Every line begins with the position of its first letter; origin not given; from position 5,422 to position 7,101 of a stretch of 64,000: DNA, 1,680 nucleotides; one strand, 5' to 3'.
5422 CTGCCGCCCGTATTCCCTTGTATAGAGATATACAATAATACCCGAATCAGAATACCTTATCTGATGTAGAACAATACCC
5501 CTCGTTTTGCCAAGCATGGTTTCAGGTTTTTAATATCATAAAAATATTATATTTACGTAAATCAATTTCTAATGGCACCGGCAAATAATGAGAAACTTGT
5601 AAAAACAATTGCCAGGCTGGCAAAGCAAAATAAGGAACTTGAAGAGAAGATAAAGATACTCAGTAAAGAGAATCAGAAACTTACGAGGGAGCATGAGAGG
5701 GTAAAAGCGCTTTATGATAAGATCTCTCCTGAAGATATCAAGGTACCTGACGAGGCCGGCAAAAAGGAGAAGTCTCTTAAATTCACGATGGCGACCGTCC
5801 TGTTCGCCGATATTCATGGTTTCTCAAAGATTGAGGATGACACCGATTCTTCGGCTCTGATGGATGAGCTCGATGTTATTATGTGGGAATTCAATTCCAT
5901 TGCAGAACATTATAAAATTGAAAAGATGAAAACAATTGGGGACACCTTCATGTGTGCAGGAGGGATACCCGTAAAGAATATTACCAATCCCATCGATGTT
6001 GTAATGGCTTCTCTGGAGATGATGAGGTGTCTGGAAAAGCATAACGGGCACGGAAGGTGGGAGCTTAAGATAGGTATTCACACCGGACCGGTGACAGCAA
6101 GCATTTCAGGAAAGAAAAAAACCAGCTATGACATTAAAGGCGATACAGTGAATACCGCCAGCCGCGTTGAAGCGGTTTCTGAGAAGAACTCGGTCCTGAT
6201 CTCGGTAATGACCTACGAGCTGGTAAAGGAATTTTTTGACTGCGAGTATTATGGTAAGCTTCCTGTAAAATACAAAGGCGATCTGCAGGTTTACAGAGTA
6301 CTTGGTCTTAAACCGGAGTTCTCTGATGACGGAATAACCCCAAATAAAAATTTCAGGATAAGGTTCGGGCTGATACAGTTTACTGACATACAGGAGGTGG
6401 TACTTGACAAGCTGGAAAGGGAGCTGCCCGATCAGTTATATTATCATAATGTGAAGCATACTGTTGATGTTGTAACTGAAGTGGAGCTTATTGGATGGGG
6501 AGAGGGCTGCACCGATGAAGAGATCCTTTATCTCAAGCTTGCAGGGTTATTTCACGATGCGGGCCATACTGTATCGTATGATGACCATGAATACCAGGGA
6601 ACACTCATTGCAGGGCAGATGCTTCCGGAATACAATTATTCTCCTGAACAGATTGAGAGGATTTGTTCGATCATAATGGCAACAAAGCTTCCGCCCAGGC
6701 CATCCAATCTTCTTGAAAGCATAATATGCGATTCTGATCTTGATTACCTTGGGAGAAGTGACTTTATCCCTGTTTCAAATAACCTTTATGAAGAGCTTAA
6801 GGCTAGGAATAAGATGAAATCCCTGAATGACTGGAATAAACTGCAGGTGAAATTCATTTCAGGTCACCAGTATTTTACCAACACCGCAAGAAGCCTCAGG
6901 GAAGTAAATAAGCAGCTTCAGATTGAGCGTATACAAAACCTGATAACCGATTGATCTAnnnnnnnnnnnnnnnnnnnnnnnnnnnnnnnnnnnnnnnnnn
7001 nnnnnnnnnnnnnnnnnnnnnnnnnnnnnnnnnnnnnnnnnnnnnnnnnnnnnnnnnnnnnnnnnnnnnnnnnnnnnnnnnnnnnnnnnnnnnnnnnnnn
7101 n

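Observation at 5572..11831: Paralogous cyclase pair with complementary domain decay: candidate split sensor/cyclase/HD heterodimer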

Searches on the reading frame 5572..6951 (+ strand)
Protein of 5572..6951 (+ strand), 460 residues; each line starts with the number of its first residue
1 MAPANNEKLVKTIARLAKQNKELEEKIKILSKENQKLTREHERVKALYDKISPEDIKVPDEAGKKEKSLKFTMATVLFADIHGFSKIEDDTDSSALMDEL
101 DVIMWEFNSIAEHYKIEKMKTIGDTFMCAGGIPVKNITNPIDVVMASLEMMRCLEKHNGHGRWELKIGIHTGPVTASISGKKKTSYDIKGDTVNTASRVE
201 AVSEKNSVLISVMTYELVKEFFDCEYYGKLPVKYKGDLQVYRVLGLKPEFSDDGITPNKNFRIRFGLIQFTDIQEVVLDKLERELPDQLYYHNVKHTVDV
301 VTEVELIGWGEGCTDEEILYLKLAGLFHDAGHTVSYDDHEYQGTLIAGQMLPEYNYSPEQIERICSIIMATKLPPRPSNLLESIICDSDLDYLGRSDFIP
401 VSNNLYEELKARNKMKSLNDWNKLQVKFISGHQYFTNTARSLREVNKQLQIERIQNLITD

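Call 3: search_protein_families(library=pfam, proteins=[window:5572-6951:+], max_evalue=1)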
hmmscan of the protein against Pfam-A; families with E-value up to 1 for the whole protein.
window:5572-6951:+ (460 aa): 12 families
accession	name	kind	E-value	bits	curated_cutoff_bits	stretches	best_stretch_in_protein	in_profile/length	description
PF00211.25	Guanylate_cyc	-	3.7e-38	131.4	21.9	1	71-243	6-181/183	Adenylate and Guanylate cyclase catalytic domain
PF01966.28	HD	-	1.1e-05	26.1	22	1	295-389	3-111/116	HD domain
PF00233.25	PDEase_I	-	0.0075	16.4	24.8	1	291-333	1-47/238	3'5'-cyclic nucleotide phosphodiesterase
PF08286.16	Spc24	-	0.013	16.2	25.3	1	13-52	6-44/109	Spc24 subunit of Ndc80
PF06005.17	ZapB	-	0.032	15.1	31.5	1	8-45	15-59/71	Cell division protein ZapB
PF25785.1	TPR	-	0.057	14.2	27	1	7-83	10-86/110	Nucleoprotein TPR-like domain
PF01025.24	GrpE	-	0.068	13.3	25.8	1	14-126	7-120/165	GrpE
PF24391.1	HD-CE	-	0.077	13.1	27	1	287-337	6-55/263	HD-CE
PF16034.10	JAKMIP_CC3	-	0.079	13.1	30.2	1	7-45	138-176/200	JAKMIP CC3 domain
PF16421.10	E2F_CC-MB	-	0.1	13.2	33.9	1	11-57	3-47/96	E2F transcription factor CC-MB domain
PF12329.13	TMF_DNA_bd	-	0.1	13.1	35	1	6-50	28-72/74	TATA element modulatory factor 1 DNA binding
PF25566.1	RIMB1_N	-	0.1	12.8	28.5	1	8-50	2-42/129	RIMB1-like, N-terminal domain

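Call 5: search_protein_families(library=ncbifam, proteins=[window:5572-6951:+], max_evalue=0.1)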
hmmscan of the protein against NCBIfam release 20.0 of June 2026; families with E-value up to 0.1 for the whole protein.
window:5572-6951:+ (460 aa): 7 families
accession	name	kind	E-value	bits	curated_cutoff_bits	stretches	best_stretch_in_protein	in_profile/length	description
TIGR03903.1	TOMM_kin_cyc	equivalog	5.7e-06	24.4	705.75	1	96-224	313-442/1267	TOMM system kinase/cyclase fusion protein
NF058673.1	LipAdnlyCyLipJMY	equivalog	0.00054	18.8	800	1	71-218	293-422/449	bifunctional lipase/adenylate cyclase LipJ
TIGR01069.2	mutS2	equivalog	0.014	13.7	400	1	5-66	514-575/790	endonuclease MutS2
NF047408.1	SA0632_fam_LP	equivalog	0.025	14.2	70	1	7-44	25-62/68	SA0632 family lipoprotein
TIGR04211.1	SH3_and_anchor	equivalog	0.028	14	65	1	6-47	82-123/198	TIGR04211 family SH3 domain-containing protein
TIGR03319.1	RNase_Y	equivalog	0.069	11.6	454.35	0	6-68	75-137/514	ribonuclease Y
NF045995.1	MAG0865_DivIVA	hypoth_equivalog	0.088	13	55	0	13-42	29-58/69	MAG0865 family DivIVA-related protein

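Call 8: find_homologous_proteins(query=window:5572-6951:+, max_evalue=1e-10)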
Query window:5572-6951:+ (460 aa): 4696 proteins with E <= 1e-10 among 8000 candidates; the best 120 are listed.
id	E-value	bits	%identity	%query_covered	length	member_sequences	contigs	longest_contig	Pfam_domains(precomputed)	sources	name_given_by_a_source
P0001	0.0e+0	1042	100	100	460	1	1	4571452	PF01966.29,PF00211.26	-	-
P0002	0.0e+0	1042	100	100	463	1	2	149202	PF01966.29,PF00211.26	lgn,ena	-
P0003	3.2e-280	947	90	100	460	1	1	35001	PF01966.29,PF00211.26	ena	-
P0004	4.3e-267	904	86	100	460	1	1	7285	PF01966.29,PF00211.26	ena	-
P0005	1.1e-250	850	82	100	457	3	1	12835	PF00211.26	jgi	jgi:class 3 adenylate cyclase/HD superfamily phosphodiesterase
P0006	2.5e-242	822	78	100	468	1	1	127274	PF01966.29,PF00211.26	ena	-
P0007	2.7e-242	822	78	100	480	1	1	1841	PF01966.29,PF00211.26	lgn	-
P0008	2.3e-240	816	78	100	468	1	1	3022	PF01966.29,PF00211.26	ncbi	-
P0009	8.6e-240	814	78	100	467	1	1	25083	PF01966.29,PF00211.26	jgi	jgi:class 3 adenylate cyclase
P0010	1.5e-239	813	78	100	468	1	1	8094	PF01966.29,PF00211.26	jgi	jgi:adenylate cyclase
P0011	7.9e-239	811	78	100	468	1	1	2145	PF01966.29,PF00211.26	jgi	jgi:class 3 adenylate cyclase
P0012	1.9e-238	810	78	100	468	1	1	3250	PF01966.29,PF00211.26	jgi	-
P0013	2.5e-238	809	77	100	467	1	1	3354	PF01966.29,PF00211.26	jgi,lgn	jgi:class 3 adenylate cyclase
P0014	3.0e-238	809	77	100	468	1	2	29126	PF01966.29,PF00211.26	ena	-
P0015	7.1e-238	808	77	100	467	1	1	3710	PF01966.29,PF00211.26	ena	-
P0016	9.0e-238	807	77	100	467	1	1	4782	PF01966.29,PF01025.25,PF00211.26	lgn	-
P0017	9.6e-238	807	78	100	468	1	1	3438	PF01966.29,PF00211.26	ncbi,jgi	-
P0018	1.2e-237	807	77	100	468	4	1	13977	PF01966.29,PF00211.26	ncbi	-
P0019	1.5e-237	807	77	100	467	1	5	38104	PF01966.29,PF00211.26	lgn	-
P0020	1.6e-237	807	77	100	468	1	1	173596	PF01966.29,PF00211.26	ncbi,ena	-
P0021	1.7e-237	807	77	100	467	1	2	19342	PF01966.29,PF00211.26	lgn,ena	-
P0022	1.7e-237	806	77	100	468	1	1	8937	PF01966.29,PF00211.26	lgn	-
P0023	1.8e-237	806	77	100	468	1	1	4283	PF01966.29,PF00211.26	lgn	-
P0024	1.8e-237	806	77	100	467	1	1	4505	PF01966.29,PF00211.26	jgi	-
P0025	1.9e-237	806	77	100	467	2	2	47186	PF01966.29,PF00211.26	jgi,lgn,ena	-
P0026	2.0e-237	806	77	100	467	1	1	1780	PF01966.29,PF01025.25,PF00211.26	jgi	jgi:class 3 adenylate cyclase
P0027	2.3e-237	806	77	100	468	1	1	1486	PF01966.29,PF00211.26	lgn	-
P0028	2.6e-237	806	76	100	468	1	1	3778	PF01966.29,PF00211.26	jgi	-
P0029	2.7e-237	806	77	100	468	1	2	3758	PF01966.29,PF00211.26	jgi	-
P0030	2.8e-237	806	76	100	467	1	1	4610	PF01966.29,PF00211.26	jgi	-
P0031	3.0e-237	806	78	100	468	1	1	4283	PF01966.29,PF00211.26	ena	-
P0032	3.6e-237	805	77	100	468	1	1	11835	PF01966.29,PF00211.26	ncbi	-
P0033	3.9e-237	805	77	100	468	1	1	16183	PF01966.29,PF00211.26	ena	-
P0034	4.5e-237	805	77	100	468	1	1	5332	PF01966.29,PF00211.26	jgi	jgi:adenylate cyclase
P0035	5.4e-237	805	76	100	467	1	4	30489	PF01966.29,PF00211.26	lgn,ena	-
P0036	7.2e-237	804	77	100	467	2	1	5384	PF01966.29,PF00211.26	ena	-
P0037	7.7e-237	804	77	100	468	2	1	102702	PF01966.29,PF00211.26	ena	-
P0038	8.0e-237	804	77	100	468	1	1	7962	PF01966.29,PF00211.26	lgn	-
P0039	8.8e-237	804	77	100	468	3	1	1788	PF01966.29,PF00211.26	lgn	-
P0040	1.0e-236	804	77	100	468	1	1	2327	PF01966.29,PF00211.26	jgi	jgi:class 3 adenylate cyclase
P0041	1.3e-236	804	77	100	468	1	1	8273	PF01966.29,PF00211.26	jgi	jgi:adenylate cyclase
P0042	1.5e-236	803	77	100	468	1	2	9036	PF01966.29,PF00211.26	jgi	-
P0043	1.6e-236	803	77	100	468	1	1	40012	PF01966.29,PF00211.26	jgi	jgi:adenylate cyclase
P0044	1.8e-236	803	77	100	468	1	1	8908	PF01966.29,PF00211.26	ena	-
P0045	1.9e-236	803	77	100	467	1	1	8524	PF01966.29,PF00211.26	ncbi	-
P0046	2.1e-236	803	77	100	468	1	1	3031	PF01966.29,PF00211.26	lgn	-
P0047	2.2e-236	803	77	100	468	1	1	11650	PF01966.29,PF00211.26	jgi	-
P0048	2.2e-236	803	76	100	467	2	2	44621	PF01966.29,PF00211.26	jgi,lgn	jgi:class 3 adenylate cyclase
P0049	2.3e-236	803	78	100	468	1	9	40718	PF01966.29,PF00211.26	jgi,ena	-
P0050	2.3e-236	803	76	100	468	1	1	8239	PF01966.29,PF00211.26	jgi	jgi:adenylate cyclase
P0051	2.6e-236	803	77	100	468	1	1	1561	PF01966.29,PF00211.26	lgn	-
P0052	2.8e-236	803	76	100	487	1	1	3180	PF01966.29,PF00211.26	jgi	jgi:adenylate cyclase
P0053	3.2e-236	802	76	100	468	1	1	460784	PF01966.29,PF00211.26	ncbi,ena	-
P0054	3.9e-236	802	76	100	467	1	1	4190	PF01966.29,PF00211.26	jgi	jgi:adenylate cyclase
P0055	4.0e-236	802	77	100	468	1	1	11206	PF01966.29,PF00211.26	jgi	-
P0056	4.1e-236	802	77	100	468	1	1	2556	PF01966.29,PF00211.26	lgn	-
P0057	4.3e-236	802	77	100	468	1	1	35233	PF01966.29,PF00211.26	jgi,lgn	jgi:class 3 adenylate cyclase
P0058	5.1e-236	802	76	100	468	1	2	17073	PF01966.29,PF00211.26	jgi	-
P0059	5.1e-236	802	77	100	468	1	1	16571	PF01966.29,PF00211.26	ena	-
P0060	5.2e-236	802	76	100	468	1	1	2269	PF01966.29,PF00211.26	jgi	jgi:class 3 adenylate cyclase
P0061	5.4e-236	802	76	100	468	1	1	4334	PF01966.29,PF00211.26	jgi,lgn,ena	-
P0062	5.7e-236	802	77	100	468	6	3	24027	PF01966.29,PF00211.26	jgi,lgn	jgi:class 3 adenylate cyclase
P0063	5.8e-236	801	77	100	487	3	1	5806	PF01966.29,PF00211.26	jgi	jgi:adenylate cyclase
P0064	6.1e-236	801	76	100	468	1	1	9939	PF01966.29,PF00211.26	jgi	jgi:class 3 adenylate cyclase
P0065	6.4e-236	801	77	100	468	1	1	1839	PF01966.29,PF00211.26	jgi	-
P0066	6.8e-236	801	76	100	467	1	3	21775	PF01966.29,PF00211.26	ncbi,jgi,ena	-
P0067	6.8e-236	801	76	100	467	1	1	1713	PF01966.29,PF00211.26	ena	-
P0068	7.8e-236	801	76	100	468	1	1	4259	PF01966.29,PF00211.26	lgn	-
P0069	8.1e-236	801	77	100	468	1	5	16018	PF01966.29,PF00211.26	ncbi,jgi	-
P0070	8.2e-236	801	77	100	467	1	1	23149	PF01966.29,PF01025.25,PF00211.26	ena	-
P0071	8.6e-236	801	76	100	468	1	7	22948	PF01966.29,PF00211.26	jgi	jgi:adenylate cyclase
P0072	8.7e-236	801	77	100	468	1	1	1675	PF01966.29,PF00211.26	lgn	-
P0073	8.9e-236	801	78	100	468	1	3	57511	PF01966.29,PF00211.26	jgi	jgi:adenylate cyclase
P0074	1.0e-235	801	77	100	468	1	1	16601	PF01966.29,PF00211.26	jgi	-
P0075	1.1e-235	801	76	100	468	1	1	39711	PF01966.29,PF00211.26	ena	-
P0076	1.2e-235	800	77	100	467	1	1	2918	PF01966.29,PF00211.26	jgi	jgi:adenylate cyclase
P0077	1.2e-235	800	76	100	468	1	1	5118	PF01966.29,PF00211.26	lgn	-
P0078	1.3e-235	800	77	100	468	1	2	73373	PF01966.29,PF00211.26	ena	-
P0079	1.3e-235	800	76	100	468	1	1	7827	PF01966.29,PF00211.26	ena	-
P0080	1.3e-235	800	76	100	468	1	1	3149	PF01966.29,PF00211.26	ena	-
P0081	1.3e-235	800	77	100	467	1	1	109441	PF01966.29,PF00211.26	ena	-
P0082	1.4e-235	800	76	100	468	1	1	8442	PF01966.29,PF00211.26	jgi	jgi:class 3 adenylate cyclase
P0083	1.5e-235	800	76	100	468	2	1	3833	PF01966.29,PF00211.26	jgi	jgi:adenylate cyclase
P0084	1.6e-235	800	77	100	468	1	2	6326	PF01966.29,PF00211.26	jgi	-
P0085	1.8e-235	800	77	100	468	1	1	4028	PF01966.29,PF00211.26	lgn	-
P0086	1.9e-235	800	76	100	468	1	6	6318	PF01966.29,PF00211.26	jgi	-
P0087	1.9e-235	800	76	100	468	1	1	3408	PF01966.29,PF00211.26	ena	-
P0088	1.9e-235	800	76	100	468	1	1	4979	PF01966.29,PF00211.26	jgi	jgi:adenylate cyclase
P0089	2.0e-235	800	76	100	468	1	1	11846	PF01966.29,PF00211.26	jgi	jgi:class 3 adenylate cyclase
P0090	2.0e-235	800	76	100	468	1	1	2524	PF01966.29,PF00211.26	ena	-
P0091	2.0e-235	800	76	100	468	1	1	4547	PF01966.29,PF00211.26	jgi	-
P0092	2.1e-235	800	76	100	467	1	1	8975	PF01966.29,PF00211.26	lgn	-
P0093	2.3e-235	799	76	100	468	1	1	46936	PF01966.29,PF00211.26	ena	-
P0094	2.4e-235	799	76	100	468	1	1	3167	PF01966.29,PF00211.26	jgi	jgi:class 3 adenylate cyclase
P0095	2.5e-235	799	76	100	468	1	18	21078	PF01966.29,PF00211.26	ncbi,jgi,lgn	-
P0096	2.5e-235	799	76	100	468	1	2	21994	PF01966.29,PF00211.26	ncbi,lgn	-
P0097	2.7e-235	799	76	100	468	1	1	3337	PF01966.29,PF00211.26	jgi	-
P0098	2.7e-235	799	76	100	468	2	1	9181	PF01966.29,PF00211.26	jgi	-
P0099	3.0e-235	799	76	100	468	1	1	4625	PF01966.29,PF00211.26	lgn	-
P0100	3.3e-235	799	76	100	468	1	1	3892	PF01966.29,PF00211.26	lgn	-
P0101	3.7e-235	799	77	100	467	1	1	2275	PF01966.29,PF00211.26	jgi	jgi:class 3 adenylate cyclase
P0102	4.0e-235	799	76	100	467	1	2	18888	PF01966.29,PF00211.26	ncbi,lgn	-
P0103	4.4e-235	799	76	100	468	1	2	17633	PF01966.29,PF00211.26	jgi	jgi:adenylate cyclase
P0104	4.5e-235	799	77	100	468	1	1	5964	PF01966.29,PF00211.26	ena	-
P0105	4.6e-235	799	77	100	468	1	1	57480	PF01966.29,PF00211.26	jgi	jgi:class 3 adenylate cyclase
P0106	4.7e-235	798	76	100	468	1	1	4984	PF01966.29,PF00211.26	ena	-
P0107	4.9e-235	798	76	100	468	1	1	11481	PF01966.29,PF00211.26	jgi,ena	-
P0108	5.4e-235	798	76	100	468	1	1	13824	PF01966.29,PF00211.26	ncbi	-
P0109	5.5e-235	798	77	100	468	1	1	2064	PF01966.29,PF00211.26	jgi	jgi:adenylate cyclase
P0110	5.7e-235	798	76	100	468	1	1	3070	PF01966.29,PF00211.26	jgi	-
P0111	6.6e-235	798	77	100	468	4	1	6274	PF01966.29,PF00211.26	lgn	-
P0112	7.3e-235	798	76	100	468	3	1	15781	PF01966.29,PF00211.26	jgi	jgi:adenylate cyclase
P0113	7.5e-235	798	77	100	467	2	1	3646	PF01966.29,PF00211.26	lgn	-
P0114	1.0e-234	797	76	100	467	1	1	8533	PF01966.29,PF00211.26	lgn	-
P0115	1.0e-234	797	77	100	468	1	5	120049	PF01966.29,PF00211.26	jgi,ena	-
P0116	1.0e-234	797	76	100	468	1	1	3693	PF01966.29,PF00211.26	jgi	jgi:adenylate cyclase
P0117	1.0e-234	797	76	100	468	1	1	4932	PF01966.29,PF00211.26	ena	-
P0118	1.1e-234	797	76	100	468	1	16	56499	PF01966.29,PF00211.26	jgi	jgi:adenylate cyclase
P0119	1.1e-234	797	77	100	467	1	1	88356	PF01966.29,PF00211.26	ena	-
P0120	1.2e-234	797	75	100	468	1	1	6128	PF01966.29,PF00211.26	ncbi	-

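Call 13: find_related_loci(query=A2, collection=genome_contigs, flank=10000)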
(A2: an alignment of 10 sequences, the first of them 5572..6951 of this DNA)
Query A2 (460 aa) in genome_contigs; peptide patterns used: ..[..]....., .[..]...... (x = any residue, [..] = any of these).
600 stretches matched a pattern (row limit reached: there are more); 596 encode a relative of the query (tblastn E <= 1e-3); the best 80 are kept; 80 distinct loci.
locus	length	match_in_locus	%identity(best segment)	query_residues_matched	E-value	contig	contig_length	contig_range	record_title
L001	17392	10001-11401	74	1-459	0e+0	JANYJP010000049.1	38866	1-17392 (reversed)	MAG: Bacteroidales bacterium isolate GL140_4_metabinner_12 GL140_4_k141_1279406, whole genome shotgun sequence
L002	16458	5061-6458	69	1-458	0e+0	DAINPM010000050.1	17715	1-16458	MAG TPA_asm: Bacteroidales bacterium isolate CTOTU18371 NODE_1855_length_17715_cov_7.794224, whole genome shotgun sequen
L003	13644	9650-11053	64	1-460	0e+0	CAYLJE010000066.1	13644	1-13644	MAG TPA_asm: uncultured Rikenellaceae bacterium isolate binchicken_co164_97 genome assembly, contig: NODE_1118_length_13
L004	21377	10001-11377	62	5-458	0e+0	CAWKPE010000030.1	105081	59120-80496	MAG: uncultured Bacteroidetes bacterium isolate MFD03726.bin.1.151 genome assembly, contig: contig_80350, whole genome s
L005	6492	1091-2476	52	7-460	8e-159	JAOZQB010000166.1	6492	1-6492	MAG: Bacteroidales bacterium isolate GMC4.metabat2.5 GMC4_21538_length_6492_cov_10.490601, whole genome shotgun sequence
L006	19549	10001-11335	50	16-455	1e-151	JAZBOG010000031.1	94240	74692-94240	MAG: Bacteroidales bacterium isolate bin.717 k117_8117112, whole genome shotgun sequence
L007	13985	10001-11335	51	16-455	1e-147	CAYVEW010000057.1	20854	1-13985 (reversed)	MAG TPA_asm: uncultured Bacteroidales bacterium isolate binchicken_co42_308 genome assembly, contig: NODE_3202_length_20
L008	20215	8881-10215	50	16-455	2e-146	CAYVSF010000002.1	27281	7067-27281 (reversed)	MAG TPA_asm: uncultured Bacteroidales bacterium isolate binchicken_co13_200 genome assembly, contig: NODE_2181_length_27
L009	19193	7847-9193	49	15-458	2e-140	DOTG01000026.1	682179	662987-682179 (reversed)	MAG TPA_asm: Marinilabiliales bacterium isolate UBA12394 contig_6, whole genome shotgun sequence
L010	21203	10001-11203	49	67-460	3e-123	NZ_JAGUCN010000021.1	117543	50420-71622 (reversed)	Carboxylicivirga mesophila strain JCM 18290 scaffold_21_length=117544, whole genome shotgun sequence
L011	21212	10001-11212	46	63-458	6e-121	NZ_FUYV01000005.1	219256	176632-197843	Alkalitalea saponilacus strain DSM 24412, whole genome shotgun sequence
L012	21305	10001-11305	44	28-458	6e-118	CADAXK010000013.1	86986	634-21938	MAG: uncultured Bacteroidia bacterium isolate RUG13712 genome assembly, contig: RUG13712_asm_13, whole genome shotgun se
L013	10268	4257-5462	44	71-459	9e-107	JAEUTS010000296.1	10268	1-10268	MAG: Bacteroidia bacterium isolate new MAG-335 k141_3744931, whole genome shotgun sequence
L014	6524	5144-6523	41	11-447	4e-106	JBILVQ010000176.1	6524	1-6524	MAG: Bacteroidia bacterium isolate ME2018-08-20_3300044629_group8_bin128 Rohwer_bin446_scaffold_15929_c1, whole genome s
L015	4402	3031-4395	40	16-448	3e-106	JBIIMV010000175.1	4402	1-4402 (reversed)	MAG: Bacteroidia bacterium isolate ME2002-08-01_3300044695_group1_bin124 Rohwer_bin444_scaffold_12697_c2, whole genome s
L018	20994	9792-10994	43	59-456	2e-100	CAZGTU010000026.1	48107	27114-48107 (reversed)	MAG TPA_asm: uncultured Bacteroidaceae bacterium isolate SRP332253_co1_94 genome assembly, contig: NODE_841_length_48107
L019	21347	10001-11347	40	18-455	3e-99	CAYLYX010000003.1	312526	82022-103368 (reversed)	MAG TPA_asm: uncultured Flavobacteriales bacterium isolate SRP334346_co1_196 genome assembly, contig: NODE_32_length_312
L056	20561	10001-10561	45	269-455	2e-49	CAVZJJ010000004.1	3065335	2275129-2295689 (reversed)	MAG: uncultured Bacteroidetes bacterium isolate MFD04716.bin.2.246 genome assembly, contig: contig_9779, whole genome sh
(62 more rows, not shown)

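Call 31: search_protein_families(library=pfam, proteins=[L006:7541-11371:+, L018:7452-11009:+, L019:7430-11377:+, L010:9368-11203:+, L009:7322-9205:+, L005:1049-2482:+, L056:9977-10573:+, L056:10728-12851:-], max_evalue=0.001)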
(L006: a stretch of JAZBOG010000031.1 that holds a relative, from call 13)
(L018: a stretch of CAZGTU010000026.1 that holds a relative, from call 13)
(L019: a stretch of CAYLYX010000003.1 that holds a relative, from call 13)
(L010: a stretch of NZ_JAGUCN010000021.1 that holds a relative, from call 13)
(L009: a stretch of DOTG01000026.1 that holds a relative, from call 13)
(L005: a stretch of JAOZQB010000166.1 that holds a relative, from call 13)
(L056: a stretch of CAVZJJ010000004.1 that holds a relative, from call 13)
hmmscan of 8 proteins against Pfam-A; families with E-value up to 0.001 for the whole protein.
L006:7541-11371:+ (1277 aa): 4 families
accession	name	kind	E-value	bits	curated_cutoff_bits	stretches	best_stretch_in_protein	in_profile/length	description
PF00211.25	Guanylate_cyc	-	1.2e-51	175.3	21.9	1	872-1053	5-183/183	Adenylate and Guanylate cyclase catalytic domain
PF01966.28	HD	-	3.1e-10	40.8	22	1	1105-1199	3-111/116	HD domain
PF07494.17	Reg_prop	-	1e-09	37.9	20.4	0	644-661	6-23/24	Two component regulator propeller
PF07495.19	Y_Y_Y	-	1.1e-08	35.3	26.6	1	726-777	1-52/65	Y_Y_Y domain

L018:7452-11009:+ (1186 aa): 1 family
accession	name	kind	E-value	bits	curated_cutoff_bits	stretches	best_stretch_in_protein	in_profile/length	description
PF00211.25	Guanylate_cyc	-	4.3e-56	189.8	21.9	1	791-969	4-183/183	Adenylate and Guanylate cyclase catalytic domain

L019:7430-11377:+ (1316 aa): 5 families
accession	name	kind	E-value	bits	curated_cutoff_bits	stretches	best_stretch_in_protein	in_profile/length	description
PF00211.25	Guanylate_cyc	-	8.8e-54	182.3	21.9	1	910-1088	5-182/183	Adenylate and Guanylate cyclase catalytic domain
PF07494.17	Reg_prop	-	6.5e-20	69.1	20.4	1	327-349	1-23/24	Two component regulator propeller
PF07495.19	Y_Y_Y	-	6.7e-13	48.8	26.6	1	750-812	2-64/65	Y_Y_Y domain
PF08450.18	SGL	-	3.8e-07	30.4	26.3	0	292-350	51-105/246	SMP-30/Gluconolactonase/LRE-like region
PF01966.28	HD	-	1.7e-05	25.5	22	1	1145-1240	2-111/116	HD domain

L010:9368-11203:+ (612 aa): 3 families
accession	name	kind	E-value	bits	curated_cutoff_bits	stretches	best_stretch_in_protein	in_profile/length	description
PF00211.25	Guanylate_cyc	-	7.4e-50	169.5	21.9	1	213-393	3-181/183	Adenylate and Guanylate cyclase catalytic domain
PF07495.19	Y_Y_Y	-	4e-07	30.3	26.6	1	88-128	8-48/65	Y_Y_Y domain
PF01966.28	HD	-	0.00016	22.4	22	1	448-541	4-111/116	HD domain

L009:7322-9205:+ (628 aa): 2 families
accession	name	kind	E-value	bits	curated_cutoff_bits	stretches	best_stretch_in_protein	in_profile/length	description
PF00211.25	Guanylate_cyc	-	3.1e-43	147.9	21.9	1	228-408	5-183/183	Adenylate and Guanylate cyclase catalytic domain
PF01966.28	HD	-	1.1e-07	32.6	22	1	459-554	2-111/116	HD domain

L005:1049-2482:+ (478 aa): 2 families
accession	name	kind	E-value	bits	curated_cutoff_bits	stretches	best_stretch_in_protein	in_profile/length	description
PF00211.25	Guanylate_cyc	-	1.6e-42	145.6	21.9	1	78-258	5-182/183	Adenylate and Guanylate cyclase catalytic domain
PF01966.28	HD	-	7.3e-07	29.9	22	1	310-405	2-111/116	HD domain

L056:9977-10573:+ (199 aa): 1 family
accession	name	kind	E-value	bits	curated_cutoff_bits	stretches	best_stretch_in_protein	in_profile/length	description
PF01966.28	HD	-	2.2e-08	34.8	22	1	34-129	2-111/116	HD domain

L056:10728-12851:- (708 aa): 10 families
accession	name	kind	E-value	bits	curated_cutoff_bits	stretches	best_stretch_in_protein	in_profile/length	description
PF00211.25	Guanylate_cyc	-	1.6e-56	191.2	21.9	1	523-705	3-182/183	Adenylate and Guanylate cyclase catalytic domain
PF13424.12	TPR_12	-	1.2e-27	96.3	30.1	3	119-192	2-77/77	Tetratricopeptide repeat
PF07719.23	TPR_2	-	3.8e-13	48.9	27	0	160-190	1-31/34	Tetratricopeptide repeat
PF00515.34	TPR_1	-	5.2e-13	48.6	27.8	0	160-190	1-31/34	Tetratricopeptide repeat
PF13181.12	TPR_8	-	2.3e-11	43.3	25.7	0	350-379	3-32/34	Tetratricopeptide repeat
PF13176.12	TPR_7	-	1.4e-08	34.6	27.9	0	168-194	7-33/36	Tetratricopeptide repeat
PF13374.12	TPR_10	-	4.5e-08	33.3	27.5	0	159-193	1-35/42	Tetratricopeptide repeat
PF17874.7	TPR_MalT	-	7.3e-06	25.9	45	0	314-412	86-184/336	MalT-like TPR region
PF13432.12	TPR_16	-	7.3e-05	23.6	32.7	0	349-377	32-60/65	Tetratricopeptide repeat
PF13414.12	TPR_11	-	0.00014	21.9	26.8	0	356-377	2-23/42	TPR repeat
